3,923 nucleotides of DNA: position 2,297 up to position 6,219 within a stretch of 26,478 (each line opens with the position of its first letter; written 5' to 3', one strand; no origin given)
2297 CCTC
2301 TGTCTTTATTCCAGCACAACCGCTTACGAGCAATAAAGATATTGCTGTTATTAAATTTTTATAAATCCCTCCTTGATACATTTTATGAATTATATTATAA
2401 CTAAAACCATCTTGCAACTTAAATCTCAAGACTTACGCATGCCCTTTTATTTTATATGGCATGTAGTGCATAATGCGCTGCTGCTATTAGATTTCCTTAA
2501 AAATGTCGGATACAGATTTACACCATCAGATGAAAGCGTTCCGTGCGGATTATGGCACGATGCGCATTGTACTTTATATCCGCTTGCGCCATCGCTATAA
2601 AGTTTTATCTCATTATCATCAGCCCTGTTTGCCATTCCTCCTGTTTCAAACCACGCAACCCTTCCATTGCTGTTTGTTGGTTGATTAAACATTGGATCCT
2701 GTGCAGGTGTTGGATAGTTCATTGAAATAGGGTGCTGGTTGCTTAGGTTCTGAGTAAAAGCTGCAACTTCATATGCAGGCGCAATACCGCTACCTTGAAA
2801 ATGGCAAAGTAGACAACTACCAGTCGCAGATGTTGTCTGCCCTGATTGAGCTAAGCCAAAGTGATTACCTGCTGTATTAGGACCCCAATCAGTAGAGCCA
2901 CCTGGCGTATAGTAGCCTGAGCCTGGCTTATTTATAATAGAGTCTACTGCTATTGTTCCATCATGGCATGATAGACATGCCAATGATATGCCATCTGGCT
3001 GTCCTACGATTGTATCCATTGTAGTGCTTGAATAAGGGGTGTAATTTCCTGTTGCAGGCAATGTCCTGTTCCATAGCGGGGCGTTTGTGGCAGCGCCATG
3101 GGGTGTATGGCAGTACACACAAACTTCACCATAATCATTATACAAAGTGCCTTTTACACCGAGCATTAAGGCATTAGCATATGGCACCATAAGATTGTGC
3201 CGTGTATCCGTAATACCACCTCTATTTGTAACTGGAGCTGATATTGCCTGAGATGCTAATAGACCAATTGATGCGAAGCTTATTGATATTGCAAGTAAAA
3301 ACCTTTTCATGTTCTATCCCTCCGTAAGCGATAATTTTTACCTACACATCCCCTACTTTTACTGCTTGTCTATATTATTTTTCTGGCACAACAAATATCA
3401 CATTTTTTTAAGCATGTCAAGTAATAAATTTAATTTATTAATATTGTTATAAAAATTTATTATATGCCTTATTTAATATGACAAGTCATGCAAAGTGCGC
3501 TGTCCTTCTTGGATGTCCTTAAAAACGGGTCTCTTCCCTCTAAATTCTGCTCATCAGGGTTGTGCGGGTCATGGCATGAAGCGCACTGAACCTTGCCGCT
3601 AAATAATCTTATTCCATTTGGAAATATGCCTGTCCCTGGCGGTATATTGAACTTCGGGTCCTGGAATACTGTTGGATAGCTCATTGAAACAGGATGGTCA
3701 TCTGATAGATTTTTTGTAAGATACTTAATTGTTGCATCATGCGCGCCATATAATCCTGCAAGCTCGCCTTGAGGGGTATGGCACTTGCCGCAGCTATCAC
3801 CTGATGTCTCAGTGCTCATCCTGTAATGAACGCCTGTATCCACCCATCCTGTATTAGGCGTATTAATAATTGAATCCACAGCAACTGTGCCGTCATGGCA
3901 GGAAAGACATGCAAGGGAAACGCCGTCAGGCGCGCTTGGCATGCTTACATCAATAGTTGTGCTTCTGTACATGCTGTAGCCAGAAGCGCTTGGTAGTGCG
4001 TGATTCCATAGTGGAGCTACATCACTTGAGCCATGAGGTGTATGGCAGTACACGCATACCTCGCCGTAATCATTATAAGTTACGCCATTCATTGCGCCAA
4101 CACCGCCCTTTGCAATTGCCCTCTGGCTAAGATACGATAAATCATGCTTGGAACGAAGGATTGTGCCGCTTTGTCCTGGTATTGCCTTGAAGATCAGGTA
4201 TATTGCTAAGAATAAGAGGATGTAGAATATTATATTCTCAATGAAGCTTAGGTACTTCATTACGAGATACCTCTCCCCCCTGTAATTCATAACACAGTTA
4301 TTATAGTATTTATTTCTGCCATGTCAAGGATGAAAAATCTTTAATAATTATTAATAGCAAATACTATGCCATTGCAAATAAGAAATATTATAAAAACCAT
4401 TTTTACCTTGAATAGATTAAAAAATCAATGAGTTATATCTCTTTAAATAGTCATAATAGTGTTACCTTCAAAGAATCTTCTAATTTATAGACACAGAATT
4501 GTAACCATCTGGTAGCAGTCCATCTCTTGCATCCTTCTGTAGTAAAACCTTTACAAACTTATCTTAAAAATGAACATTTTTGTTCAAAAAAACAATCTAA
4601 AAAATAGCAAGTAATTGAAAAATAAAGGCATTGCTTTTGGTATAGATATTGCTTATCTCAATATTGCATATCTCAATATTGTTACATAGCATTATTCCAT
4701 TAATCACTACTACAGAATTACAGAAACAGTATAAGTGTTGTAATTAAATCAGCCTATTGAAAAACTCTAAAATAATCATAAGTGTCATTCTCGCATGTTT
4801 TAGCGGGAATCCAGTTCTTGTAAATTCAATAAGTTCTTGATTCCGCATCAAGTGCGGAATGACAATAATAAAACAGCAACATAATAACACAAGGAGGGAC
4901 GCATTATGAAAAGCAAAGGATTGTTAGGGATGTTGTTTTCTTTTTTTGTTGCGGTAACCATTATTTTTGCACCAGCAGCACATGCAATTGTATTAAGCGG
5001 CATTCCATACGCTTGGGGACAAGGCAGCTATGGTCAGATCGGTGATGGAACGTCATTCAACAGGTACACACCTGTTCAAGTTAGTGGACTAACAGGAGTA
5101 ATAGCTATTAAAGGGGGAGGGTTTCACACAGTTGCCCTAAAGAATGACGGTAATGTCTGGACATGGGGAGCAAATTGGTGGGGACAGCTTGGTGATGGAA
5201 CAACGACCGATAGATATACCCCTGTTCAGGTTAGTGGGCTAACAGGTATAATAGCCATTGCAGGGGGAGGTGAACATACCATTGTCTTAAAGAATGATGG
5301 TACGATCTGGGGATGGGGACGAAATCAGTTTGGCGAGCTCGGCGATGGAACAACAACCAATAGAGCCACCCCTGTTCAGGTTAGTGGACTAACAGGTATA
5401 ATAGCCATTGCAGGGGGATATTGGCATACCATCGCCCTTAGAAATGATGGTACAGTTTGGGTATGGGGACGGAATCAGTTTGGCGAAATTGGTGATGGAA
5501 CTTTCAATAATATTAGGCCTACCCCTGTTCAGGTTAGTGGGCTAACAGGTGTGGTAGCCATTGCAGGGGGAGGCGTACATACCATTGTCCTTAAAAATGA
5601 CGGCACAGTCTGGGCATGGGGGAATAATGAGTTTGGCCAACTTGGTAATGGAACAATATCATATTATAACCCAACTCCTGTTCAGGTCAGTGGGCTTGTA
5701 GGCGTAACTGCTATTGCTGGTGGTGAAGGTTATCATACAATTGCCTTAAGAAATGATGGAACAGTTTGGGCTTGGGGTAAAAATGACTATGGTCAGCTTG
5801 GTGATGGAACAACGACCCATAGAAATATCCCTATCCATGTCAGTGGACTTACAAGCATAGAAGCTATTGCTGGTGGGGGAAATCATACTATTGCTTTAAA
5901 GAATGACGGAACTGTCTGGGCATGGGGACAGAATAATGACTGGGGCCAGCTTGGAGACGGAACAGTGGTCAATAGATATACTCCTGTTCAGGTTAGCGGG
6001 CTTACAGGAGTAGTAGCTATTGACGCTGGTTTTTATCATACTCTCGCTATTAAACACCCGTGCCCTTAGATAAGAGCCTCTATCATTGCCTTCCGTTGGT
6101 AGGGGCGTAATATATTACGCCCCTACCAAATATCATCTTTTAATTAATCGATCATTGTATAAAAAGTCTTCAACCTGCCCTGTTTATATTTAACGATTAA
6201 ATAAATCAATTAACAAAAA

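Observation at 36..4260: Tandem array of three OmcE-type nanowire cytochrome paralogs interleaved with an NHL propeller lipoprotein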

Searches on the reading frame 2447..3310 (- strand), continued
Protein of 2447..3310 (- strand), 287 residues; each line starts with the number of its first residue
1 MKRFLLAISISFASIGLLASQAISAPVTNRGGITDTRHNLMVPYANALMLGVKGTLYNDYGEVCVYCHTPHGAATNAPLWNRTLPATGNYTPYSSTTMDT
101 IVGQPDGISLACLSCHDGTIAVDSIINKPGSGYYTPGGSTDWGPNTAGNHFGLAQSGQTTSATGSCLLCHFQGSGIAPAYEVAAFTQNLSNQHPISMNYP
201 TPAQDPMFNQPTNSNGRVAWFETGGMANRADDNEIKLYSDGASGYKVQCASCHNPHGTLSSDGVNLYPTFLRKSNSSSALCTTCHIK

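Call 54: search_solved_structures(query=A1, max_evalue=0.01, show_alignments=2)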
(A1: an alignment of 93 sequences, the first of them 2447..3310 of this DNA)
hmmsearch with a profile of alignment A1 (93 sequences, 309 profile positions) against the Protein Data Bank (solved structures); distinct sequences matched with E-value up to 0.01: 2.
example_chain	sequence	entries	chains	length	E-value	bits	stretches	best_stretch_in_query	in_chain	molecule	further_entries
7tfs_A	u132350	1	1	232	5.7e-33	117.7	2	26-145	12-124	Cytochrome c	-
9yuq_N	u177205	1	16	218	7.8e-29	104.1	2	26-148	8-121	Putative multiheme cytochrome c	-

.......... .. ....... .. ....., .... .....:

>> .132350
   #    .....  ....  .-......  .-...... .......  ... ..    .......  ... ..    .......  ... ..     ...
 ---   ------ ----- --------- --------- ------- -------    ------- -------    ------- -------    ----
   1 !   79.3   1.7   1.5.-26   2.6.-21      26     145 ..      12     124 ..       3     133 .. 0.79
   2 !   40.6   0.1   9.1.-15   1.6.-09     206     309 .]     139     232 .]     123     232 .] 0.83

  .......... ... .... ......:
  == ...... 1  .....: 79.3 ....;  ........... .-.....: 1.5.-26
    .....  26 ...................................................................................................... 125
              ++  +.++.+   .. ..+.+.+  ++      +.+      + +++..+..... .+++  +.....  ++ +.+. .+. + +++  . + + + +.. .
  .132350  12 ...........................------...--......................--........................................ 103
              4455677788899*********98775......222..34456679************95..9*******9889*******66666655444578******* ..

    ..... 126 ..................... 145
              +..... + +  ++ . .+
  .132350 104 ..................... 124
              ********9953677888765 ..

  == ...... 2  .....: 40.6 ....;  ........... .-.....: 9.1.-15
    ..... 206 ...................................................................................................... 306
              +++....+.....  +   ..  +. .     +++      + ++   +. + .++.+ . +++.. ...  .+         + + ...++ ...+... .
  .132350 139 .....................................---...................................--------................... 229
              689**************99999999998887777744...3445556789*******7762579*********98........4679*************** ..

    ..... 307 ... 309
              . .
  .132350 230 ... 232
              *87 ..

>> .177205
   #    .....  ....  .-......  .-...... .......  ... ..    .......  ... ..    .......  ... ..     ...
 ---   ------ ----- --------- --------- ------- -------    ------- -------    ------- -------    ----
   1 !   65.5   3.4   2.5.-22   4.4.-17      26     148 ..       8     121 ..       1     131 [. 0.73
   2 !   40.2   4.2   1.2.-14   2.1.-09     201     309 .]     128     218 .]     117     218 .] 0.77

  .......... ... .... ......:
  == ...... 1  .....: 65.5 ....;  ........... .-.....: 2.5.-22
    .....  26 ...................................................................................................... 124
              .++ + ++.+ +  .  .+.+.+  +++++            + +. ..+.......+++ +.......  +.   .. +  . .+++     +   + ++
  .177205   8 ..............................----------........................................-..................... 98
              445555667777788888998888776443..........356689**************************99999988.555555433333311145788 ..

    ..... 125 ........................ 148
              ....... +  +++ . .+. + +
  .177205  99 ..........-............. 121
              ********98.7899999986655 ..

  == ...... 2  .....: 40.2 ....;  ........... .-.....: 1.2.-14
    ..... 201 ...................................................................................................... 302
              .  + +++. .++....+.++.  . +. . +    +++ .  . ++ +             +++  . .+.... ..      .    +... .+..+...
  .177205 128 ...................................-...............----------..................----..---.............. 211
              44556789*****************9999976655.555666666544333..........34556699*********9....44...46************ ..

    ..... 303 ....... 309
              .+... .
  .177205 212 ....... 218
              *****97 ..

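Call 57: find_encoding_contigs(protein=P0006, flank=10000, max_places=2)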
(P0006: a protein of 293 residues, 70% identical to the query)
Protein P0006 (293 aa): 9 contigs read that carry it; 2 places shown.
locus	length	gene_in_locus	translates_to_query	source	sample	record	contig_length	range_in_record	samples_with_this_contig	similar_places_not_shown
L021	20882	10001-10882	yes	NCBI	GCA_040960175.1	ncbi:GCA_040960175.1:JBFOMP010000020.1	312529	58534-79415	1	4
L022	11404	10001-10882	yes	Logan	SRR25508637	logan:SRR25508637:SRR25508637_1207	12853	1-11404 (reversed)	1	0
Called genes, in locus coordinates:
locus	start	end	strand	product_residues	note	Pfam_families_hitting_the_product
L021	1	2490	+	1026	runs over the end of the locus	PF00515:TPR_1 (faint), PF09976:TPR_21 (weak), PF13432:TPR_16, PF13525:YfiO, PF13174:TPR_6 (weak), PF13432:TPR_16 (weak), PF13525:YfiO (weak), PF13174:TPR_6 (weak), +14 more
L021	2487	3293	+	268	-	PF03544:TonB_C (weak)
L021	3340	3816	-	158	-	PF14522:Cytochrome_C7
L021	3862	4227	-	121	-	PF14522:Cytochrome_C7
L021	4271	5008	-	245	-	PF14522:Cytochrome_C7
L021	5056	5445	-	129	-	PF14522:Cytochrome_C7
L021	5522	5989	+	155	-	PF00034:Cytochrom_C, PF13442:Cytochrome_CBB3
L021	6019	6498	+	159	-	PF00034:Cytochrom_C (weak), PF13442:Cytochrome_CBB3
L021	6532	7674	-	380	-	PF07494:Reg_prop (faint)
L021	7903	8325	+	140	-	PF20432:Xre-like-HTH, PF09722:Xre_MbcA_ParS_C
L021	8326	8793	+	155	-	PF08808:RES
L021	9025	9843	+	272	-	PF14522:Cytochrome_C7 (faint), PF22113:Mtrc-MtrF_II-IV_dom (faint), PF09699:Paired_CXXCH_1 (weak)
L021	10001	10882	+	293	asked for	PF22113:Mtrc-MtrF_II-IV_dom (faint), PF14522:Cytochrome_C7 (faint), PF09699:Paired_CXXCH_1 (faint)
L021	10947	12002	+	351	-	-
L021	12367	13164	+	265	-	PF09699:Paired_CXXCH_1 (faint)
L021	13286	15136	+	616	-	PF04932:Wzy_C, PF07719:TPR_2 (faint), PF13181:TPR_8 (faint), PF13424:TPR_12 (faint), PF00515:TPR_1 (weak)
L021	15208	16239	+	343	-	PF13623:SurA_N_2, PF13624:SurA_N_3, PF09312:SurA_N, PF13145:Rotamase_2, PF13616:Rotamase_3, PF00639:Rotamase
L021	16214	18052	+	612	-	-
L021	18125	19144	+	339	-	-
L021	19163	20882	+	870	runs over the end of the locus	PF14522:Cytochrome_C7 (faint), PF14537:Cytochrom_c3_2 (faint), PF22113:Mtrc-MtrF_II-IV_dom (faint), PF09699:Paired_CXXCH_1 (weak)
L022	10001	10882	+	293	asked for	PF22113:Mtrc-MtrF_II-IV_dom (faint), PF14522:Cytochrome_C7 (faint), PF09699:Paired_CXXCH_1 (faint)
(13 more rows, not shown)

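Call 58: fold_search(model_id=the predicted structure, library=pdb)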
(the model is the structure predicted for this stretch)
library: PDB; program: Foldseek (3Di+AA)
matches with E <= 10: 2; with E <= 0.001: 0
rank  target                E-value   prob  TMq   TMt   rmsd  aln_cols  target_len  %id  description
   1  2dka_A                9.7e+00  0.02  0.08  0.05   6.4        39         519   15  Crystal structure of N-acetylglucosamine-phosphate mutase, a member of the alpha-D-phosphohexomutase superfamily, in t (released 2006-05-16)
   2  9bdt_I                9.7e+00  0.02  0.07  0.08   6.5        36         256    3  Apolipoprotein B 100 bound to LDL receptor and legobody (released 2024-12-25)

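Call 59: find_encoding_contigs(protein=L021:18125-19144:+, flank=10000, max_places=1)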
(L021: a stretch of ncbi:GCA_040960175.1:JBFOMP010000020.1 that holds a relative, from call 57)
Protein L021:18125-19144:+ (339 aa): 7 contigs read that carry it; 1 place shown.
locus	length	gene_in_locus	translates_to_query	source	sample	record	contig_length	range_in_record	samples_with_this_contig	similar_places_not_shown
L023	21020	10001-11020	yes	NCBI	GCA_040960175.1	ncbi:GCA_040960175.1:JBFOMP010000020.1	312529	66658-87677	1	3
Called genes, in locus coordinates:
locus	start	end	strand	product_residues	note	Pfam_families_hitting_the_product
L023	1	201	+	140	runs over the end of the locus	PF20432:Xre-like-HTH, PF09722:Xre_MbcA_ParS_C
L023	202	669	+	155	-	PF08808:RES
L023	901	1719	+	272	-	PF14522:Cytochrome_C7 (faint), PF22113:Mtrc-MtrF_II-IV_dom (faint), PF09699:Paired_CXXCH_1 (weak)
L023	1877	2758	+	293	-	PF22113:Mtrc-MtrF_II-IV_dom (faint), PF14522:Cytochrome_C7 (faint), PF09699:Paired_CXXCH_1 (faint)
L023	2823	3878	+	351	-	-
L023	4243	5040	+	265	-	PF09699:Paired_CXXCH_1 (faint)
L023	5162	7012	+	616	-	PF04932:Wzy_C, PF07719:TPR_2 (faint), PF13181:TPR_8 (faint), PF13424:TPR_12 (faint), PF00515:TPR_1 (weak)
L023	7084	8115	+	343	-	PF13623:SurA_N_2, PF13624:SurA_N_3, PF09312:SurA_N, PF13145:Rotamase_2, PF13616:Rotamase_3, PF00639:Rotamase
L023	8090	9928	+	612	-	-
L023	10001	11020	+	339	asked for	-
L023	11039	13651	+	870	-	PF14522:Cytochrome_C7 (faint), PF14537:Cytochrom_c3_2 (faint), PF22113:Mtrc-MtrF_II-IV_dom (faint), PF09699:Paired_CXXCH_1 (weak)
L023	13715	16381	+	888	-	PF13435:Cytochrome_C554 (faint), PF14522:Cytochrome_C7 (faint), PF14537:Cytochrom_c3_2 (faint), PF22113:Mtrc-MtrF_II-IV_dom (faint), PF09699:Paired_CXXCH_1 (weak)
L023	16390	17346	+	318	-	-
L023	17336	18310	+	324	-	PF21783:YNCE (faint), PF23381:Beta-prop_IFT122_1st (faint), PF01436:NHL (faint), PF10282:Lactonase (faint), PF22494:choice_anch_I (faint), PF25174:Beta-prop_THOC3 (faint), PF02239:Cytochrom_D1 (weak)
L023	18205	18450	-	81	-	-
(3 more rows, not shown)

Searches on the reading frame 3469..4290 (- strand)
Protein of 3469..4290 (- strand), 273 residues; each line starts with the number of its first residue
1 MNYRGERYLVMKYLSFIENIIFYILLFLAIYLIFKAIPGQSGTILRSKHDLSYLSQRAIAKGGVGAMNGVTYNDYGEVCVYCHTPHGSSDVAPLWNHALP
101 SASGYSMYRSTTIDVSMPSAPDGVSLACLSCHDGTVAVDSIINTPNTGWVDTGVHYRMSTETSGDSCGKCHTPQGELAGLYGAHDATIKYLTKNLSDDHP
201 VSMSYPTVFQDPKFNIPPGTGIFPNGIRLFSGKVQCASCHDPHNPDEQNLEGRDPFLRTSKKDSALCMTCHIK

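Call 3: search_protein_families(library=pfam, proteins=[window:3469-4290:-], max_evalue=0.1)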
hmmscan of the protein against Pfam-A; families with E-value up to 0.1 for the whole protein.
window:3469-4290:- (273 aa): 7 families
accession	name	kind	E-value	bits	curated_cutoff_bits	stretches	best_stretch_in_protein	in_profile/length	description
PF09699.15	Paired_CXXCH_1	-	1e-11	44.7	20.6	2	235-271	8-36/41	Doubled CXXCH motif (Paired_CXXCH_1)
PF14522.11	Cytochrome_C7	-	3.7e-09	36.7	24.8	3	125-174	13-51/67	Cytochrome c7 and related cytochrome c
PF22113.1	Mtrc-MtrF_II-IV_dom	-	7.6e-06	26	30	1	69-175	74-167/176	Outer membrane cytochrome MtrC/MtrF-like, domains II/IV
PF14537.11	Cytochrom_c3_2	-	0.0011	19.8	25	0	232-271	56-78/79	Cytochrome c3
PF22678.1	Cytochrom_c_NrfB-like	-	0.0013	19.6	27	0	155-192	24-60/89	Cytochrome c-type protein NrfB-like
PF05495.17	zf-CHY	-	0.037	14.9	31.3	0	235-271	20-49/68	CHY zinc finger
PF00034.26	Cytochrom_C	-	0.052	15.3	21.3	0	165-185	10-35/90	Cytochrome c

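Call 6: search_solved_structures(query=window:3469-4290:-, max_evalue=1, show_alignments=2)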
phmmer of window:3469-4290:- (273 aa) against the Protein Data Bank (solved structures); distinct sequences matched with E-value up to 1: 4.
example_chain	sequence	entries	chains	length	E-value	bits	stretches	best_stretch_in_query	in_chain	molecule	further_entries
7tfs_A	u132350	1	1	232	1.3e-20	77.1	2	41-147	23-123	Cytochrome c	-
9yuq_N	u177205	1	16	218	1.2e-17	67.5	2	26-147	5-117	Putative multiheme cytochrome c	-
7vrj_C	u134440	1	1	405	0.11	15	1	71-141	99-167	Photosynthetic reaction center cytochrome c subunit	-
2kd0_A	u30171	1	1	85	0.72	12.4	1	186-236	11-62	LRR repeats and ubiquitin-like domain-containing protein At2g30105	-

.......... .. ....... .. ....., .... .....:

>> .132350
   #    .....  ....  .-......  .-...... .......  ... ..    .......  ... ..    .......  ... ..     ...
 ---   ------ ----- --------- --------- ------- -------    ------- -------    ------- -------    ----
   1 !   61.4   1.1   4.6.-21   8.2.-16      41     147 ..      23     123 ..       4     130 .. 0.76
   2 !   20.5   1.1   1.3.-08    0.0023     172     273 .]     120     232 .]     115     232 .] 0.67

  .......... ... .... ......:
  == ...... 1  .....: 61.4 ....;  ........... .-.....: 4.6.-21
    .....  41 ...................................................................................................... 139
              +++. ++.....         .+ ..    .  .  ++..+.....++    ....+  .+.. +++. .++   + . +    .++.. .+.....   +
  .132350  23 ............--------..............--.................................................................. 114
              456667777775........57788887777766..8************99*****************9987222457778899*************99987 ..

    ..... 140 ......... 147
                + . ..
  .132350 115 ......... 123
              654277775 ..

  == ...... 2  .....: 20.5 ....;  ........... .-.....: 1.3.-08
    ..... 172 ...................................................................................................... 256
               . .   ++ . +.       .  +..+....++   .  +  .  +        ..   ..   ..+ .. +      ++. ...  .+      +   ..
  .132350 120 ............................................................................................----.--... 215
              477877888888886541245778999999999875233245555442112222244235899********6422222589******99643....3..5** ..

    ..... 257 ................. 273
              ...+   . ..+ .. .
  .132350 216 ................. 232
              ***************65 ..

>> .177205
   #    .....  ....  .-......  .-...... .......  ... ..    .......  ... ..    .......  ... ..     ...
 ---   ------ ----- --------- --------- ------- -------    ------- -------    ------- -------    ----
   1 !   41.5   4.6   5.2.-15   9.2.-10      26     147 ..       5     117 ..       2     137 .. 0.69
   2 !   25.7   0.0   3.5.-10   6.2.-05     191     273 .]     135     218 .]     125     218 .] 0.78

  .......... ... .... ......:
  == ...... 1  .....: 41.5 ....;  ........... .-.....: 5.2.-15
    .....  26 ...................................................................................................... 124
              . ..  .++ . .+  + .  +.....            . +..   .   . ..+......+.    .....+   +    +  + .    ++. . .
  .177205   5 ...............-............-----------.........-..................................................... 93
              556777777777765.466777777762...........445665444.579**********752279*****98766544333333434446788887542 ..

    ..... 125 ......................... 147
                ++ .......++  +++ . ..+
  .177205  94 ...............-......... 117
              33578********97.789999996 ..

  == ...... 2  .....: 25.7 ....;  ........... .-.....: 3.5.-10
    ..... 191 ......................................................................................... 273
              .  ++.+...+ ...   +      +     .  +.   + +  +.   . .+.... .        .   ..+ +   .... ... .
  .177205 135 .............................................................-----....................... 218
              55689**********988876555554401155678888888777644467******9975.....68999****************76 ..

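Call 18: search_protein_families(library=ncbifam, proteins=[window:3469-4290:-], max_evalue=0.01)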
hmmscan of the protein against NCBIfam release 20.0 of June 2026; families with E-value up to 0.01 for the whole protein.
window:3469-4290:- (273 aa): 6 families
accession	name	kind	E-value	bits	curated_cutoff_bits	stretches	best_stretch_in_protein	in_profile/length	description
TIGR03507.1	decahem_SO1788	subfamily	2.1e-07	29.8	209.3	1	59-177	559-665/672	OmcA/MtrC family decaheme c-type cytochrome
TIGR01905.1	paired_CXXCH_1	subfamily_domain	2.2e-07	30.6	25.2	0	235-271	8-36/41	doubled CXXCH domain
TIGR03508.1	decahem_SO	subfamily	2.9e-06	26.9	192.2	1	229-272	139-175/258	DmsE family decaheme c-type cytochrome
NF041028.1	decahem_GSU2203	exception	9.1e-06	25.1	325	1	228-272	169-208/317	GSU2203 family decaheme c-type cytochrome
TIGR03153.1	cytochr_NrfH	equivalog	0.0021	18.1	134.2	0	78-172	54-134/138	cytochrome c nitrite reductase small subunit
TIGR03146.1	cyt_nit_nrfB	equivalog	0.006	16.9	166.6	0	232-271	108-141/145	cytochrome c nitrite reductase pentaheme subunit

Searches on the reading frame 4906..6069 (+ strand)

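Call 3: search_protein_families(library=pfam, proteins=[window:4906-6069:+], max_evalue=0.1)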
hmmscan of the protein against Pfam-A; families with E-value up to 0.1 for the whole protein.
window:4906-6069:+ (387 aa): 5 families
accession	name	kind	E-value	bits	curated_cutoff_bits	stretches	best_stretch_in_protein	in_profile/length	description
PF25390.1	WD40_RLD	-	5.5e-94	315.9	150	2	105-383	21-314/363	RCC1-like domain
PF00415.24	RCC1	-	3e-91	300.3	21.7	7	284-331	1-50/50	Regulator of chromosome condensation (RCC1) repeat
PF13540.12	RCC1_2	-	1.6e-63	209.5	22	6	165-193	1-29/30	Regulator of chromosome condensation (RCC1) repeat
PF25384.1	Alsin_RLD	-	1.8e-19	70.8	100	5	35-99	245-311/405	Alsin RCC1-like domain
PF18342.7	LytB_SH3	-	6.2e-06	26.7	25.8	0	356-370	41-55/67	Endo-beta-N-acetylglucosaminidase LytB SH3 domain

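Call 18: search_protein_families(library=ncbifam, proteins=[window:4906-6069:+], max_evalue=0.01)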
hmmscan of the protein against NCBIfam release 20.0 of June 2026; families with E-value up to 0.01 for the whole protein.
window:4906-6069:+ (387 aa): 0 families
